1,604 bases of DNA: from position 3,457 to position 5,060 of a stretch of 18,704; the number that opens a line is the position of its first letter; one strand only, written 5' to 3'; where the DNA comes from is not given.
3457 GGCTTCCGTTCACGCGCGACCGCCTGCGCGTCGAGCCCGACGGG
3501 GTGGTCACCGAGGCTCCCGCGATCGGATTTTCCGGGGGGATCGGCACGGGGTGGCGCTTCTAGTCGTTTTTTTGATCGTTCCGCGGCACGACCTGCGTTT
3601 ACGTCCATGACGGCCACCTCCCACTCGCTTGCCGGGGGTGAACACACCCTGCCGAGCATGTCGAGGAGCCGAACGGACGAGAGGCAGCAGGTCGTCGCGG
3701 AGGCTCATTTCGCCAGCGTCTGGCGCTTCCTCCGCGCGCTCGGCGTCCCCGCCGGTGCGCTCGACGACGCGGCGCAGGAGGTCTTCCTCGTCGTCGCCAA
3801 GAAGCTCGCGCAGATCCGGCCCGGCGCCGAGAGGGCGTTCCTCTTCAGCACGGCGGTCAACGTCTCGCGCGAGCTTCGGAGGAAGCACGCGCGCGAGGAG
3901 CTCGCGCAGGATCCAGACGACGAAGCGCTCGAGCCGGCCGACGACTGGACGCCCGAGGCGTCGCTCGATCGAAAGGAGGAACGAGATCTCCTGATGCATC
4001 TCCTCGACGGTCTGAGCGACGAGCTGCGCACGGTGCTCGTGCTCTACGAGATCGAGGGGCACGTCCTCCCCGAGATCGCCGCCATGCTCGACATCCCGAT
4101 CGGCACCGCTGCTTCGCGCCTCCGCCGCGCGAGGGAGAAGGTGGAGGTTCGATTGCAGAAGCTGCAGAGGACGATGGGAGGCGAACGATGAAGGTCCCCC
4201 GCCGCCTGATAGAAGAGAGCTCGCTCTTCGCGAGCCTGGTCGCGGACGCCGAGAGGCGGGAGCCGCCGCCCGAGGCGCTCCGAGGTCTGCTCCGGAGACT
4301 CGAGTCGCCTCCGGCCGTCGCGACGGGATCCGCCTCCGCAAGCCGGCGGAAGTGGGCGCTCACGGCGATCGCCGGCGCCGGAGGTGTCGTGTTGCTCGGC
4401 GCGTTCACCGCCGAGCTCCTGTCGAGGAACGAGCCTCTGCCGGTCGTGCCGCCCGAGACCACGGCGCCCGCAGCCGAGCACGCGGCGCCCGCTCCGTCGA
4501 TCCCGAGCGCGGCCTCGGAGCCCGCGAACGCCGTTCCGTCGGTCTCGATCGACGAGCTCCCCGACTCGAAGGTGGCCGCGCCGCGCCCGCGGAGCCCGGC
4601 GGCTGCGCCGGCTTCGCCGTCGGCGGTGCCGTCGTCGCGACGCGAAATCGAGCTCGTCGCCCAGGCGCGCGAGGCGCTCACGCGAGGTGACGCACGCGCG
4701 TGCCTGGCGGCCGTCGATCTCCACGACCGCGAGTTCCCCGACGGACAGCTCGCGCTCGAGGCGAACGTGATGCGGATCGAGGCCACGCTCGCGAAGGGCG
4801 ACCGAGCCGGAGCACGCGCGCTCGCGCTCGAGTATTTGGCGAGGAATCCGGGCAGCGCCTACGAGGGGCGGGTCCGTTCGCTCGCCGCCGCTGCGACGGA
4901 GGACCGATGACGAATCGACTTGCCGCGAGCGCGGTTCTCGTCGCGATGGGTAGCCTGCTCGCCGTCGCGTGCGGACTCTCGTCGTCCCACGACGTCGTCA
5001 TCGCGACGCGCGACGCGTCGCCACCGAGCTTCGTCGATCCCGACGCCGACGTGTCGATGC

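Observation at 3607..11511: Seven-gene ECF sigma/anti-sigma operon with every junction a 4-nt stop/start overlap, encoding five secreted repeat-rich lipoproteins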

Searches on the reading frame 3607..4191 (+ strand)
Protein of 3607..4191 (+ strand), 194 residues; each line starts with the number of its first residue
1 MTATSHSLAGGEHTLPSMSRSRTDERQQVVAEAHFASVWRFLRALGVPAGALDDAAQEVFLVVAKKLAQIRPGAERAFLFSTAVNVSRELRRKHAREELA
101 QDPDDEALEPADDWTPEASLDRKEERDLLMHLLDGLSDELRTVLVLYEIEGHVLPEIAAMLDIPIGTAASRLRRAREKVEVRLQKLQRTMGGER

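Call 4: search_protein_families(library=pfam, proteins=[window:3607-4191:+], max_evalue=0.01)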
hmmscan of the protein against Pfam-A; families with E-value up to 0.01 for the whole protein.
window:3607-4191:+ (194 aa): 4 families
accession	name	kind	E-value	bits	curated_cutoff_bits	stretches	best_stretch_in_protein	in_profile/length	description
PF08281.18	Sigma70_r4_2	-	8e-12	45.1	25.7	1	127-178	2-53/54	Sigma-70, region 4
PF04545.22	Sigma70_r4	-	1.4e-08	34.5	24.1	1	132-179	1-48/50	Sigma-70, region 4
PF04542.20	Sigma70_r2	-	3.5e-06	27.2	24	1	32-96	3-70/71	Sigma-70 region 2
PF07638.17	Sigma70_ECF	-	0.0018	18.7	21.1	1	119-184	120-184/185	ECF sigma factor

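Call 5: search_protein_families(library=ncbifam, proteins=[window:3607-4191:+], max_evalue=0.01)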
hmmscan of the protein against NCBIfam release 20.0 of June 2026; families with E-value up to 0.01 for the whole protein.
window:3607-4191:+ (194 aa): 76 families (the best 25 are shown)
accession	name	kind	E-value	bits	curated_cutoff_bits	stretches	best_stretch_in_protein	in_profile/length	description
NF009171.0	PRK12518.1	equivalog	7.1e-21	74.9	208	1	50-184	51-185/191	RNA polymerase sigma factor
NF009166.1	PRK12513.1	equivalog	1.4e-18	67.3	206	1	32-186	29-189/193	RNA polymerase sigma factor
TIGR02937.1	sigma70-ECF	superfamily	1.4e-18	67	42.9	1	31-183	7-165/165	sigma-70 family RNA polymerase sigma factor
NF009185.0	PRK12533.1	equivalog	1.7e-18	67.1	248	1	17-184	21-194/231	RNA polymerase sigma factor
NF007229.0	PRK09647.1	equivalog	2.4e-16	59.8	265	1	28-186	48-205/220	RNA polymerase sigma factor SigE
TIGR02939.1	RpoE_Sigma70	equivalog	5.6e-16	59.1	236.15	1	50-186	45-189/190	RNA polymerase sigma factor RpoE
TIGR02989.1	Sig-70_gvs1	subfamily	8.3e-16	58.3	124.55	1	31-179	7-154/158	RNA polymerase sigma-70 factor, Rhodopirellula/Verrucomicrobium family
NF008888.0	PRK11922.1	equivalog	8.7e-15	55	204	1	12-184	17-197/231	RNA polymerase sigma factor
NF058625.1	sigma_PG0214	equivalog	3.7e-14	52.8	130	1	52-188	31-166/170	GFO_1088 family ECF-type sigma factor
TIGR02950.1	SigM_subfam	subfamily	9.3e-14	51.6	147.95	1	32-182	7-157/159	RNA polymerase sigma factor, SigM family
NF007216.0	PRK09638.1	equivalog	5e-13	49.2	194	1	30-180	23-171/180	RNA polymerase sigma factor SigY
NF009168.0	PRK12515.1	subfamily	5.1e-13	48.9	236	1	28-185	25-181/189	RNA polymerase sigma factor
NF007223.0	PRK09641.1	equivalog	6.3e-13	49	209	1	52-185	45-186/187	RNA polymerase sigma factor SigW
TIGR02947.1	SigH_actino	hypoth_equivalog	1e-12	48.2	251.55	1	43-189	30-185/193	RNA polymerase sigma-70 factor, TIGR02947 family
NF007225.0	PRK09643.1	equivalog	1.3e-12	47.9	190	1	38-191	40-190/204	RNA polymerase sigma factor SigM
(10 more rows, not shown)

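Call 70: search_protein_families(library=padloc, proteins=[window:3607-4188:+], max_evalue=0.01)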
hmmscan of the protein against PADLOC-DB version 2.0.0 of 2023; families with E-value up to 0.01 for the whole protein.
window:3607-4188:+ (194 aa): 0 families

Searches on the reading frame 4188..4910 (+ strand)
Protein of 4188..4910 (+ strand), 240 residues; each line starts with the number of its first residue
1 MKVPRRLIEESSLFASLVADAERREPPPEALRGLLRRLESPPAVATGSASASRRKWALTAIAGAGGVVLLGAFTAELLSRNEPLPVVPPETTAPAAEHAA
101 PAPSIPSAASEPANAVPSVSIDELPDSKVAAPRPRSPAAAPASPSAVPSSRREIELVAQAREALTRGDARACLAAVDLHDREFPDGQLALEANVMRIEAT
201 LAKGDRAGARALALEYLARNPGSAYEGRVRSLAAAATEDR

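Call 4: search_protein_families(library=pfam, proteins=[window:4188-4910:+], max_evalue=0.01)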
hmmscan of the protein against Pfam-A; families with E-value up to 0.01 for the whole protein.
window:4188-4910:+ (240 aa): 1 family
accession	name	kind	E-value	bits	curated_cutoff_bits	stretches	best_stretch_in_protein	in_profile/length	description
PF13525.12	YfiO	-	0.0015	18.8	25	1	155-224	7-76/203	Outer membrane lipoprotein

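Call 5: search_protein_families(library=ncbifam, proteins=[window:4188-4910:+], max_evalue=0.01)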
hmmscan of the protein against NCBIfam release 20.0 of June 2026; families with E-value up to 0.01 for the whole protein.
window:4188-4910:+ (240 aa): 0 families

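Call 40: search_protein_families(library=pfam, proteins=[window:4188-4907:+], max_evalue=1)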
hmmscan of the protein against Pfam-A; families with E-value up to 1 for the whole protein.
window:4188-4907:+ (240 aa): 1 family
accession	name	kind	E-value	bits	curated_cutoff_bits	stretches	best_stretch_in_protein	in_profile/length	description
PF13525.12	YfiO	-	0.0015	18.8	25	1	155-224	7-76/203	Outer membrane lipoprotein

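Call 70: search_protein_families(library=padloc, proteins=[window:4188-4907:+], max_evalue=0.01)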
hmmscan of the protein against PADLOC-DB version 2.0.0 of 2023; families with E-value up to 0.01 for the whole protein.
window:4188-4907:+ (240 aa): 0 families

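Call 84: search_protein_families(library=pfam, alignment_id=A4, max_evalue=0.01)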
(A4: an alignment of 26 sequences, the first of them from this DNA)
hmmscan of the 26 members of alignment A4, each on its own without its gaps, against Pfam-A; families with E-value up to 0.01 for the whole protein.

A. member 1, seq(240 aa): 1 family
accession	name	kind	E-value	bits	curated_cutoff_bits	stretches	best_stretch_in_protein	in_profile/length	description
PF13525.12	YfiO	-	0.0015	18.8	25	1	155-224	7-76/203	Outer membrane lipoprotein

B. families by the number of members that match (of 26 scanned): 14 families
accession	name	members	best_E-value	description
PF13428.12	TPR_14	8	2.5e-10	Tetratricopeptide repeat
PF13525.12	YfiO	8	6.8e-07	Outer membrane lipoprotein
PF14559.12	TPR_19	5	2.5e-07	Tetratricopeptide repeat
PF13432.12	TPR_16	3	1.2e-08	Tetratricopeptide repeat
PF13174.12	TPR_6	3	7.4e-07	Tetratricopeptide repeat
PF13414.12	TPR_11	2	2.8e-08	TPR repeat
PF07719.23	TPR_2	2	1.6e-06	Tetratricopeptide repeat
PF13176.12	TPR_7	1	8.6e-05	Tetratricopeptide repeat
PF07721.20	TPR_4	1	0.00011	Tetratricopeptide repeat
PF13424.12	TPR_12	1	0.0003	Tetratricopeptide repeat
PF13512.12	TPR_18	1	0.001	Tetratricopeptide repeat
PF17874.7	TPR_MalT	1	0.0017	MalT-like TPR region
PF13371.12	TPR_9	1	0.005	Tetratricopeptide repeat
PF00515.34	TPR_1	1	0.0051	Tetratricopeptide repeat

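Call 85: search_solved_structures(query=A4, max_evalue=1)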
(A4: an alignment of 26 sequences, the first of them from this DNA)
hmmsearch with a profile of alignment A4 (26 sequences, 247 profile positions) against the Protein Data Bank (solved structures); distinct sequences matched with E-value up to 1: 14.
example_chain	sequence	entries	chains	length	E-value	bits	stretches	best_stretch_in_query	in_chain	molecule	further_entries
9pxg_D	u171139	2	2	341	0.0003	24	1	151-232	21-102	Outer membrane protein assembly factor BamD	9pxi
6gyb_c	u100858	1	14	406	0.01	19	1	34-148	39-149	VirB10 protein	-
7muc_AF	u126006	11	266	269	0.026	17.7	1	44-143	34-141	DotF | IcmG (DotF)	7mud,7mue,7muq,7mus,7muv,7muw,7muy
5waq_A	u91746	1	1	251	0.082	16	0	165-232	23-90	Outer membrane protein assembly factor BamD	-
9cmw_D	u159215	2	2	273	0.11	15.6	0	165-232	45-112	Outer membrane protein assembly factor BamD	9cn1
2yhc_A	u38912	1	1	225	0.79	12.8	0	166-232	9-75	UPF0169 LIPOPROTEIN YFIO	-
3q5m_A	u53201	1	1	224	0.81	12.8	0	166-232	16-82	UPF0169 lipoprotein yfiO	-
5ljo_D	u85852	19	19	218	0.82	12.8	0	166-232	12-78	Outer membrane protein assembly factor BamD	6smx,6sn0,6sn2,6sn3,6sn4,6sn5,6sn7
8spr_D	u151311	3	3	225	0.82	12.8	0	166-232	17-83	Outer membrane protein assembly factor BamD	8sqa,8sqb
28jl_D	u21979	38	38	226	0.82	12.8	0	166-232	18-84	Outer membrane protein assembly factor BamD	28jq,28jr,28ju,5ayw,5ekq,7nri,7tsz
3tgo_A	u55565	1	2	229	0.83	12.8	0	166-232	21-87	UPF0169 lipoprotein yfiO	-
7rqf_A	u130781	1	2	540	0.83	12.8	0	206-244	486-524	TPR repeat-containing protein PA4667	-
5d0o_D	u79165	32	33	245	0.94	12.6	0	166-232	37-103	Outer membrane protein assembly factor BamD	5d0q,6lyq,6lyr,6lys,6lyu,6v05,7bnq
8adg_D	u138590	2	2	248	0.95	12.5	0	166-232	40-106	Outer membrane protein assembly factor BamD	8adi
